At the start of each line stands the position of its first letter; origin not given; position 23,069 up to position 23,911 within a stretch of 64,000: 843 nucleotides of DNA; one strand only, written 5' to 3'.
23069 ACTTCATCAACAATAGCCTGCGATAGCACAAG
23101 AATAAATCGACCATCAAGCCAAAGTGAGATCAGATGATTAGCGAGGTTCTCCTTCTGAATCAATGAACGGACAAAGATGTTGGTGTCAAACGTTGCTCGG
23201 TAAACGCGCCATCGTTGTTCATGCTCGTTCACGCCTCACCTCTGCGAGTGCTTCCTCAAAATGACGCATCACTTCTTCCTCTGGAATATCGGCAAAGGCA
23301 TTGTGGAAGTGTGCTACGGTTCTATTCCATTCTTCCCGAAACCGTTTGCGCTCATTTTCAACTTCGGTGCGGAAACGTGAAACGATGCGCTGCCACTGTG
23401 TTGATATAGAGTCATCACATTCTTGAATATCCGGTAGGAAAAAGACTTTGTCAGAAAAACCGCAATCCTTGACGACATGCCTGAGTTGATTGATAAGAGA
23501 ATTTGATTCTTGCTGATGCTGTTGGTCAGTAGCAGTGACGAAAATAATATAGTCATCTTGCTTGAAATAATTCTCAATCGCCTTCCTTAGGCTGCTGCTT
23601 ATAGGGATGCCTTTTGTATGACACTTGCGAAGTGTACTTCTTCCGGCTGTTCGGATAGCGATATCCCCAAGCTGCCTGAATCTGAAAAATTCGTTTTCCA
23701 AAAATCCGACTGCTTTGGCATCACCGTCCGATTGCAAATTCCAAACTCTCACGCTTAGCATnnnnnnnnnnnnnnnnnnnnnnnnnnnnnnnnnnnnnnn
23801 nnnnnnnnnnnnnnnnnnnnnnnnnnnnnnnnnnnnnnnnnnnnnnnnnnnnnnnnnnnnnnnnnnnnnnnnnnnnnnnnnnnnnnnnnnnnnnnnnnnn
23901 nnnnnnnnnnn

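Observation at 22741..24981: ABC-type ATPase + 180-aa partner + PIN nuclease cassette translationally coupled inside a type I R-M operon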

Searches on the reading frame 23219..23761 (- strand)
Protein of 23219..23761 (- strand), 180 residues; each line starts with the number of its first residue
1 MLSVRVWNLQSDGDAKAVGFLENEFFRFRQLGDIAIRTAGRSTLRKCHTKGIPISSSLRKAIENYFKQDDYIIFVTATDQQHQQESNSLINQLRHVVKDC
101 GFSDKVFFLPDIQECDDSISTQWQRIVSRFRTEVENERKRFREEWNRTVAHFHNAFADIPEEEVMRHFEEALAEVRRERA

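Call 3: search_protein_families(library=pfam, proteins=[window:23219-23761:-], max_evalue=1)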
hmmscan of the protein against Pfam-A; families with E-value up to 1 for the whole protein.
window:23219-23761:- (180 aa): 7 families
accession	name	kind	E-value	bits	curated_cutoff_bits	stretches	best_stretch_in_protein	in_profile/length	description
PF12085.13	DUF3562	-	0.023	14.8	26.3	1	158-177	16-35/60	Protein of unknown function (DUF3562)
PF21934.1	Yop-YscD_ppl_3rd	-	0.035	14.3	24.3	0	120-133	39-52/64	YscD/CdsD-like Bon-like domain 3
PF07801.16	DUF1647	-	0.058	13.6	25.7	1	62-97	52-87/141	Protein of unknown function (DUF1647)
PF21329.2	CYP38_PsbQ-like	-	0.074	14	27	0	111-175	45-109/117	Peptidyl-prolyl cis-trans isomerase CYP38-like, PsbQ-like domain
PF16619.10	SUIM_assoc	-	0.091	13.2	34.1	1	55-96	16-46/60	Unstructured region C-term to UIM in Ataxin3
PF03997.17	VPS28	-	0.12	12.6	24.5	1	78-154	24-84/188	VPS28 protein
PF12651.13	RHH_3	-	0.22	11.9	21.6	1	51-67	25-41/44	Ribbon-helix-helix domain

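Call 4: search_protein_families(library=padloc, proteins=[window:23219-23761:-], max_evalue=1)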
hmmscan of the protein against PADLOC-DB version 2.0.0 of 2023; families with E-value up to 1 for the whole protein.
window:23219-23761:- (180 aa): 2 families
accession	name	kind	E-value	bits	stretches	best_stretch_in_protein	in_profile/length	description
PDLC01994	RtcR_PspF1--CARF_AAA_HTH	-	0.012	12.7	1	86-150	298-362/468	-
PDLC03841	LeoBC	-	0.11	9.6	0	114-154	400-440/601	-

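Call 5: search_protein_families(library=ncbifam, proteins=[window:23219-23761:-], max_evalue=1)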
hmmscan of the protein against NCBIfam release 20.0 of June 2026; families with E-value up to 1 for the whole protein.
window:23219-23761:- (180 aa): 4 families
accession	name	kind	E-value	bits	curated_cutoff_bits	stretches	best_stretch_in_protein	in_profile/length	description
NF004413.0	PRK05759.1-4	equivalog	0.0033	17.5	197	1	116-153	91-128/156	F0F1 ATP synthase subunit B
NF000752.0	PRK00045.4-2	equivalog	0.11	11.7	381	1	70-173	239-347/412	glutamyl-tRNA reductase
NF008045.0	PRK10778.1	equivalog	0.13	12.5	289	1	127-170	37-80/151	RNA polymerase-binding protein DksA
NF005257.0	PRK06762.3-2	equivalog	0.21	11.3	202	1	53-103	120-167/170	hypothetical protein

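Call 6: find_homologous_proteins(query=window:23219-23761:-, max_evalue=0.001)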
Query window:23219-23761:- (180 aa): 270 proteins with E <= 0.001 among 318 candidates; the best 120 are listed.
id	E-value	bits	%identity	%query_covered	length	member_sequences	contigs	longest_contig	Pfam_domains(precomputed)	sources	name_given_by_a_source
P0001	1.1e-115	401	100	100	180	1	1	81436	-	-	-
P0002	1.6e-107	375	94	100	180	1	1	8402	-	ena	-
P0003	8.4e-106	369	93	100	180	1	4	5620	-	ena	-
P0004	1.5e-102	359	90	100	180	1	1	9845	-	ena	-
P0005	5.8e-100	350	90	100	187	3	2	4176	-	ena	-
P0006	7.0e-100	350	88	100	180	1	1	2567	-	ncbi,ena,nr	ncbi:MAG: hypothetical protein OXI63_02510 [Candidatus Poribacteria bacterium]|nr:hypothetical prote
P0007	1.7e-99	349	89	99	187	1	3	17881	-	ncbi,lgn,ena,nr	ncbi:hypothetical protein F4009_00615 [Candidatus Poribacteria bacterium]|nr:hypothetical protein [C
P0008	2.5e-99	348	89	100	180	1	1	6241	-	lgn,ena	-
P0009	1.1e-97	343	88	100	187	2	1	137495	-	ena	-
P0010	1.4e-97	343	87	100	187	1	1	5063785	-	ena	-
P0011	9.6e-95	333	86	100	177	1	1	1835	-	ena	-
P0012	5.7e-94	331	86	100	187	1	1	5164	-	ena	-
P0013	1.3e-93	330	82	100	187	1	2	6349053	-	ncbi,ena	-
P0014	2.8e-93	329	84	100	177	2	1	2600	-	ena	-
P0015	4.2e-93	328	82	100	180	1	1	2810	-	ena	-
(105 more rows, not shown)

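Call 9: find_encoding_contigs(protein=P0013, flank=10000, max_places=3)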
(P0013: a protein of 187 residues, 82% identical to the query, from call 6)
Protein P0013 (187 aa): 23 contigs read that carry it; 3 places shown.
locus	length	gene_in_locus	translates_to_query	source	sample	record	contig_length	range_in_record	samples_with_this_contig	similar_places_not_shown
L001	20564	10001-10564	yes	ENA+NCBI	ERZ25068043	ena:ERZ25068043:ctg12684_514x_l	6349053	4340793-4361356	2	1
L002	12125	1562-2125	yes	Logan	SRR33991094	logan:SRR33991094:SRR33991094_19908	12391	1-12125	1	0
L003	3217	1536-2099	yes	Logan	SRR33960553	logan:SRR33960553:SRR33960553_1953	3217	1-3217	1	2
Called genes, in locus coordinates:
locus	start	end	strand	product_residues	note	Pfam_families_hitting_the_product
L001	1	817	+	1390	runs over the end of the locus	PF13616:Rotamase_3, PF00639:Rotamase, PF13145:Rotamase_2 (weak)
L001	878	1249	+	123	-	PF05973:Gp49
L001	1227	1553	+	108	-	PF13744:HTH_37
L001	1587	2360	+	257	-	PF00106:adh_short, PF08659:KR, PF13561:adh_short_C2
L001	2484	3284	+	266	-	PF00106:adh_short, PF01370:Epimerase (faint), PF08659:KR, PF13561:adh_short_C2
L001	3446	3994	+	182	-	PF02834:LigT_PEase, PF13563:2_5_RNA_ligase2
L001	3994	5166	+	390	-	PF13458:Peripla_BP_6, PF01094:ANF_receptor, PF13433:Peripla_BP_5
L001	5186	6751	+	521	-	PF12161:HsdM_N, PF02384:N6_Mtase, PF05175:MTS (weak), PF01170:UPF0020 (faint)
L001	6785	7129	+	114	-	PF05973:Gp49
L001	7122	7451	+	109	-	PF13744:HTH_37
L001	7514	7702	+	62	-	-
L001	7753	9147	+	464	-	PF01420:Methylase_S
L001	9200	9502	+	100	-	-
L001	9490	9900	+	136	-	PF13470:PIN_3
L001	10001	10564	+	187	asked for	-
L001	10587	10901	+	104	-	PF03683:UPF0175, PF24001:DUF7317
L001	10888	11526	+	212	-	PF04313:HSDR_N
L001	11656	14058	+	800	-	PF04851:ResIII, PF18766:SWI2_SNF2, PF00270:DEAD (faint), PF22679:T1R_D3-like, PF11867:T1RH-like_C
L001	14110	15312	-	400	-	PF00365:PFK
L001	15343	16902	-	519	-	PF02776:TPP_enzyme_N, PF00205:TPP_enzyme_M, PF02775:TPP_enzyme_C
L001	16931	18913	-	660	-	PF00089:Trypsin (weak), PF13365:Trypsin_2, PF07719:TPR_2 (faint), PF13181:TPR_8 (faint), PF13414:TPR_11, PF13424:TPR_12 (faint), PF00515:TPR_1 (weak), PF13371:TPR_9 (weak), +3 more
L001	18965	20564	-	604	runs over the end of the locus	-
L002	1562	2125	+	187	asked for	-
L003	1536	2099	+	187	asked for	-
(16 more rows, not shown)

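Call 12: find_related_loci(query=A1, collection=genome_contigs, flank=10000)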
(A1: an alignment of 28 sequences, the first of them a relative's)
Query A1 (180 aa) in genome_contigs; peptide patterns used: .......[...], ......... (x = any residue, [..] = any of these).
415 stretches matched a pattern; 56 encode a relative of the query (tblastn E <= 1e-3); 56 distinct loci.
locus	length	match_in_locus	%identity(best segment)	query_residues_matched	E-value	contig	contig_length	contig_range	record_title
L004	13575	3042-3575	89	1-178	2e-105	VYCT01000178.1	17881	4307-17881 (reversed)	MAG: Candidatus Poribacteria bacterium isolate SB0675_bin_22 NODE_1420_length_17881_cov_11.070291, whole genome shotgun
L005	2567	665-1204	88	1-180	1e-109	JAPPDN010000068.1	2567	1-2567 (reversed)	MAG: Candidatus Poribacteria bacterium isolate IRC4_bin_27 NODE_14206_length_2567_cov_4.53543, whole genome shotgun sequ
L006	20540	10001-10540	82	1-180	1e-99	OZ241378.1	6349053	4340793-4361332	MAG: Candidatus Poribacteria bacterium isolate 8f0f5501-85a9-4e66-9deb-4e7c08d09c04 genome assembly, chromosome: 1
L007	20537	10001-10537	84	2-180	2e-99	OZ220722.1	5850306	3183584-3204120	MAG: Candidatus Poribacteria bacterium isolate 09e4b887-e8cc-4912-b364-6afc626817b5 genome assembly, chromosome: 1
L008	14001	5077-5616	79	1-180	4e-93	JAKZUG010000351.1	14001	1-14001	MAG: Candidatus Poribacteria bacterium isolate Langseth_MAG_00079 Langseth_MAG_00079_000000000351, whole genome shotgun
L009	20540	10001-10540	77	1-180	3e-92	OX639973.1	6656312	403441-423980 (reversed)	MAG: uncultured Poribacteria bacterium isolate a51c2dcd-0bc8-4832-ac43-f95c9d639ad7 genome assembly, chromosome: 1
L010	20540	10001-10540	76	1-180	5e-91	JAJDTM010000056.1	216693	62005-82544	MAG: Candidatus Poribacteria bacterium isolate jk18x1bzbins.25 k141_294038, whole genome shotgun sequence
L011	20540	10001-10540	76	1-180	9e-91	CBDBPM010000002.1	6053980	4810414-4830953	MAG: Candidatus Poribacteria bacterium isolate 2ce76e30-9b7a-4682-b141-86baa08e5e2a genome assembly, contig: contig_2, w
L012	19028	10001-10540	76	1-180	7e-91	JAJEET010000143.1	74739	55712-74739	MAG: Candidatus Poribacteria bacterium isolate p16x34bins.5 k141_156411, whole genome shotgun sequence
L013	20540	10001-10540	77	1-180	3e-90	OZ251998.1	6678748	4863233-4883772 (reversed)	MAG: Candidatus Poribacteria bacterium isolate 8f110123-501e-42ad-9d55-583bbc997c7d genome assembly, chromosome: 1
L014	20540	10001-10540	74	1-180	7e-89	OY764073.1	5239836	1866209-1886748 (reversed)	MAG: Candidatus Poribacteria bacterium isolate c0dbee2e-4153-42cb-9392-5991059e4d04 genome assembly, chromosome: 1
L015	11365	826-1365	74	1-180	3e-88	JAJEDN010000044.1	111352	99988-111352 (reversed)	MAG: Candidatus Poribacteria bacterium isolate p16x33bins.23 k141_1027902, whole genome shotgun sequence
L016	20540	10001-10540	70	1-180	3e-87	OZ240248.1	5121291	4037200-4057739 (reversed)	MAG: Candidatus Poribacteria bacterium isolate b8ffb888-6308-4f48-b550-e0c295cc777e genome assembly, chromosome: 1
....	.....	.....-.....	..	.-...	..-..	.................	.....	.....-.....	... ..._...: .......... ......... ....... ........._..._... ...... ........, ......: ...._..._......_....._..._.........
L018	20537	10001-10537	72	1-179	6e-85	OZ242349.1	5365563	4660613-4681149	MAG: Candidatus Poribacteria bacterium isolate e367748c-ea16-458c-b08a-e5b385d280ea genome assembly, chromosome: 1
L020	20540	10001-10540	71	1-180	5e-84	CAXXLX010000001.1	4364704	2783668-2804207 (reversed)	MAG: Candidatus Poribacteria bacterium isolate 1c23486e-f1bb-4f7c-a5ff-9ffc904aba33 genome assembly, contig: contig_1, w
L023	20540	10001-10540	69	1-180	8e-83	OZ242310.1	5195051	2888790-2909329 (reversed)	MAG: Candidatus Poribacteria bacterium isolate 20da2b61-0884-4a9e-940d-2acfcc06f24a genome assembly, chromosome: 1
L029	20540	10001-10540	77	1-180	3e-81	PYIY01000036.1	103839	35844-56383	MAG: Candidatus Poribacteria bacterium isolate PCPOR4 Ga0207198_1036, whole genome shotgun sequence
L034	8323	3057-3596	71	1-180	4e-76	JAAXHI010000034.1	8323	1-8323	MAG: Candidatus Poribacteria bacterium isolate Plut_88885 unfiltered_Plut_88885_genomic_contig_841361, whole genome shot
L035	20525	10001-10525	63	1-175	3e-72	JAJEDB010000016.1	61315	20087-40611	MAG: Candidatus Poribacteria bacterium isolate jk18xAbins.50 k141_998859, whole genome shotgun sequence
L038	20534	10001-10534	56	1-179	4e-67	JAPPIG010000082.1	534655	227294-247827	MAG: Candidatus Poribacteria bacterium isolate RHO2_bin_17 NODE_5_length_534655_cov_62.453648, whole genome shotgun sequ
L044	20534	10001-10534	56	1-179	1e-64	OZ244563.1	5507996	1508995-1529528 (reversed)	MAG: Candidatus Poribacteria bacterium isolate ff81fa92-488d-40f9-821d-30cdc2806971 genome assembly, chromosome: 1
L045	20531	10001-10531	50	1-172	8e-54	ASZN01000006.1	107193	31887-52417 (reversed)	Candidatus Poribacteria bacterium WGA-3G POR3G_contig_5.6_C, whole genome shotgun sequence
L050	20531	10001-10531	41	1-180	9e-37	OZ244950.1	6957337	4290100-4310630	MAG: Candidatus Poribacteria bacterium isolate 1741874c-865a-47cd-958f-7fa2b3d0eca7 genome assembly, chromosome: 1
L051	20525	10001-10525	41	1-180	7e-37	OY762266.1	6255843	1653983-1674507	MAG: Candidatus Poribacteria bacterium isolate f15cbddf-0c87-47e8-aab1-4ca568006f86 genome assembly, chromosome: 1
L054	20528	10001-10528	35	1-179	7e-26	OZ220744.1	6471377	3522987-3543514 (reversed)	MAG: Candidatus Poribacteria bacterium isolate 67f587a8-c379-43ee-8694-439c00dbce40 genome assembly, chromosome: 1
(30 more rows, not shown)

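Call 18: predict_structure(alignment_id=A1)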
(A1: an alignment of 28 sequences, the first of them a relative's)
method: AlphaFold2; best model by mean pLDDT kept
length: 180 residues; sequences in the alignment: 28
mean_pLDDT: 53.1   pTM: 0.38
mean pLDDT of the five models: 53.1, 49.6, 49.2, 44.3, 43.3
residues with pLDDT >= 90: 0; 70-90: 8; 50-70: 110; < 50: 62
segments of 3 or more residues with pLDDT < 50: 9-56, 174-176
pLDDT, mean of each block of 10 residues (from residue 1): 50 42 44 33 32 46 56 57 54 69 68 57 63 61 57 62 58 48
secondary structure, 60 per line:
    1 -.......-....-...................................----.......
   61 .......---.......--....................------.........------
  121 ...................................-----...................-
elements in order: E2-8 H10-13 H15-49 H54-67 E71-77 H80-99 E106-108 H109-114 H121-155 H161-179

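Call 23: search_protein_families(library=pfam, proteins=[L013:9251-9991:+, L034:2325-3047:+, L045:10001-10729:+, L044:2036-2587:+, L020:9432-9980:+, L054:10001-10534:+, L051:10001-10528:+, L038:10001-10540:+], max_evalue=1)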
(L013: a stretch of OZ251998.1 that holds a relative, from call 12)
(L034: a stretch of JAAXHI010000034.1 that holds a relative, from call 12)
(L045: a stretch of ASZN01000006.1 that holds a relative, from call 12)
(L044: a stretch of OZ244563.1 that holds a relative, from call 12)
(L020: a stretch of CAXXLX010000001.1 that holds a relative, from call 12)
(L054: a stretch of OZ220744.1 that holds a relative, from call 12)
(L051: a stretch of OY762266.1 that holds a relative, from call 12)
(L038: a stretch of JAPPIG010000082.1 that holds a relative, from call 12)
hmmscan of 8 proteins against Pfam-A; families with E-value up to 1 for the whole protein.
L013:9251-9991:+ (246 aa): 3 families
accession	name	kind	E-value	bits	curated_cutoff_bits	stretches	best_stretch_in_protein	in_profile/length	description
PF14103.11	DUF4276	-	0.00089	20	30.2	1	51-131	34-114/192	Domain of unknown function (DUF4276)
PF00025.27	Arf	-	0.014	15.3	22.3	1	56-97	69-110/174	ADP-ribosylation factor family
PF13707.11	RloB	-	0.042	14.5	31.5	1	52-166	46-143/195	RloB-like protein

L034:2325-3047:+ (240 aa): 2 families
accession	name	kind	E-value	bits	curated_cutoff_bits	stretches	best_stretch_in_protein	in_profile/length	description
PF14103.11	DUF4276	-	6.2e-05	23.8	30.2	1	47-129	53-116/192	Domain of unknown function (DUF4276)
PF13707.11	RloB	-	0.039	14.6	31.5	1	51-163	57-145/195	RloB-like protein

L045:10001-10729:+ (242 aa): 2 families
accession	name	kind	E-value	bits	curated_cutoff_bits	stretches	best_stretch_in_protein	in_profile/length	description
PF03683.19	UPF0175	-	7e-11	42.1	27.9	1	172-211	19-60/75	Uncharacterised protein family (UPF0175)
PF05225.22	HTH_psq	-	0.049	13.8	20.4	1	172-193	4-25/45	helix-turn-helix, Psq domain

L044:2036-2587:+ (183 aa): 8 families
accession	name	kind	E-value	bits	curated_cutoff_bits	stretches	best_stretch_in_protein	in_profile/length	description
PF01751.28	Toprim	-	0.0098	16.5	23.1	1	6-80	2-66/96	Toprim domain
PF17359.7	DUF5385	-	0.02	15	25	1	37-101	87-150/217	Family of unknown function (DUF5385)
PF24260.1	DUF7461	-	0.054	13.5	27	1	130-156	19-45/50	Family of unknown function (DUF7461)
PF08937.16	ThsB_TIR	-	0.087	13.7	21.2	1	13-81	11-70/100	Thoeris protein ThsB, TIR-like domain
PF18894.6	PhageMetallopep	-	0.11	13.1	23.7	0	14-88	5-81/134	Putative phage metallopeptidase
PF22642.1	MinC_N_1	-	0.19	12.5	27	1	54-102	26-73/78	Cell-division inhibitor MinC, N-terminal domain-like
PF06071.19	YchF-GTPase_C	-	0.21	12.2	27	1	3-76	11-81/84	Protein of unknown function (DUF933)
PF18262.7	PhetRS_B1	-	0.23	12.2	26.8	1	141-167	17-43/83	Phe-tRNA synthetase beta subunit B1 domain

L020:9432-9980:+ (182 aa): 2 families
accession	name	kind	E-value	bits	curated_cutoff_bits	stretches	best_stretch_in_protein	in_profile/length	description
PF24375.1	DUF7531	-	0.062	13.3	27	1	27-109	170-249/288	Family of unknown function (DUF7531)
PF23768.1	DUF7167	-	0.11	13.1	24.4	1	157-173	26-42/60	Domain of unknown function (DUF7167)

L054:10001-10534:+ (177 aa): 1 family
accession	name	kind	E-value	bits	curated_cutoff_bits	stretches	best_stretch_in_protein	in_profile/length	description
PF12085.13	DUF3562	-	0.023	14.8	26.3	1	154-175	15-36/60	Protein of unknown function (DUF3562)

L051:10001-10528:+ (175 aa): 3 families
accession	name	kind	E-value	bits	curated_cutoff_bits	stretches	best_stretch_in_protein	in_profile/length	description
PF09261.16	Alpha-mann_mid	-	0.0054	17.2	31.1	1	128-172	38-83/96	Alpha mannosidase middle domain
PF12085.13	DUF3562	-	0.11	12.6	26.3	1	153-172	16-35/60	Protein of unknown function (DUF3562)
PF14994.11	TSGA13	-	0.11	12.2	27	1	38-91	67-117/274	Testis-specific gene 13 protein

L038:10001-10540:+ (179 aa): 3 families
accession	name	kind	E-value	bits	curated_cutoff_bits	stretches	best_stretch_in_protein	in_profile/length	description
PF10723.15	RepB-RCR_reg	-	0.056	13.8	21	1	36-62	4-30/81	Replication regulatory protein RepB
PF16741.10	mRNA_decap_C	-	0.11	12.3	27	1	83-106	4-28/43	mRNA-decapping enzyme C-terminus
PF17841.6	Bep_C_terminal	-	0.14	12.9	29.5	1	138-173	6-41/97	BID domain of Bartonella effector protein (Bep)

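Call 24: search_protein_families(library=padloc, proteins=[L013:9251-9991:+, L034:2325-3047:+, L045:10001-10729:+, L044:2036-2587:+, L020:9432-9980:+, L054:10001-10534:+, L051:10001-10528:+, L038:10001-10540:+], max_evalue=1)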
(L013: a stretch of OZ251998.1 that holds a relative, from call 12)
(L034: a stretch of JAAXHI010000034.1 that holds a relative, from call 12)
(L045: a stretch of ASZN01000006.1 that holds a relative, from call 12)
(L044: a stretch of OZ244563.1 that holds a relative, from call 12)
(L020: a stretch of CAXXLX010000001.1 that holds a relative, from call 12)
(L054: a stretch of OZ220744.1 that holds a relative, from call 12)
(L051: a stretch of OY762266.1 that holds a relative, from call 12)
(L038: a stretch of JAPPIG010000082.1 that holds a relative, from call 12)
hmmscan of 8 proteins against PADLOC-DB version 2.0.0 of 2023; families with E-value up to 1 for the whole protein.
L013:9251-9991:+ (246 aa): 9 families
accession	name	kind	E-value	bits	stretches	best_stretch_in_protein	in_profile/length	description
PDLC04205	HEC-01B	-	2e-06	25.7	1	48-144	52-143/213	-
PDLC04206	HEC-01B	-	1.2e-05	23.2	1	43-142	47-142/219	-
PDLC04197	HEC-01B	-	0.00014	19.6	1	100-188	72-159/192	-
PDLC04202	HEC-01B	-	0.00028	19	1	52-136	43-127/204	-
PDLC04194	HEC-01B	-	0.0017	16.2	1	57-173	43-151/204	-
PDLC04204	HEC-01B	-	0.004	15.1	1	64-149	75-152/174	-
PDLC04210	HEC-01B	-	0.0068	14.2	1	12-129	13-129/217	-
PDLC04207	HEC-01B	-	0.02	12.3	1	10-126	7-120/203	-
PDLC04191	HEC-01B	-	0.025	12.6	1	49-135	42-115/192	-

L034:2325-3047:+ (240 aa): 9 families
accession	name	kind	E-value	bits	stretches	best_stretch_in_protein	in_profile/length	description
PDLC04205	HEC-01B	-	4.9e-07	27.7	1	59-144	72-150/213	-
PDLC04206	HEC-01B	-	1.3e-05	23.1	1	62-143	75-150/219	-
PDLC04197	HEC-01B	-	2.9e-05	21.8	1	81-182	59-162/192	-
PDLC04202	HEC-01B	-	0.0031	15.6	1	57-126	53-123/204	-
PDLC04194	HEC-01B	-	0.0031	15.3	1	89-160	73-140/204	-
PDLC04210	HEC-01B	-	0.0043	14.8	1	41-127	49-133/217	-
PDLC04204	HEC-01B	-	0.0048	14.9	1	66-137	82-145/174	-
PDLC04193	HEC-01B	-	0.006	14.5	1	85-135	64-113/195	-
PDLC04188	HEC-01B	-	0.034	11.8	1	79-133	104-154/230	-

L045:10001-10729:+ (242 aa): 2 families
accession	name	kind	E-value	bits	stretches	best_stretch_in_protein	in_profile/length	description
PDLC05075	PDC-S70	-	9.6e-05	20.8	1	174-229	27-80/83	-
PDLC05076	PDC-S70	-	0.0012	17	1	180-223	36-79/94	-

L044:2036-2587:+ (183 aa): 3 families
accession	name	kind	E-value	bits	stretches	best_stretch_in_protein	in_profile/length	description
PDLC04200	HEC-01B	-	0.0017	16.2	1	8-98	9-102/218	-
PDLC04205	HEC-01B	-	0.0097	13.6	1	9-101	7-106/213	-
PDLC01957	CARF9--CARF_HEPN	-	0.015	12.6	1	18-119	1-99/410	-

L020:9432-9980:+ (182 aa): 0 families

L054:10001-10534:+ (177 aa): 0 families

L051:10001-10528:+ (175 aa): 1 family
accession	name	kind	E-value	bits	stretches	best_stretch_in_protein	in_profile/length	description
PDLC01694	typeIV_Cas11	-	0.012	13.8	1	103-144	37-73/114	Cas11_0_IV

L038:10001-10540:+ (179 aa): 3 families
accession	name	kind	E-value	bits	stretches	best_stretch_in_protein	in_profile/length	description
PDLC02774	SspC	-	0.00069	15.5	1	125-169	201-245/1065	SspC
PDLC01345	Csx1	-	0.023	12.5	1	58-97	28-56/267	CAS-III; associated_signaling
PDLC00637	ZorA2|ZorA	-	0.29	7.9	1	70-149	166-245/420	MotA/ExbB/TolQ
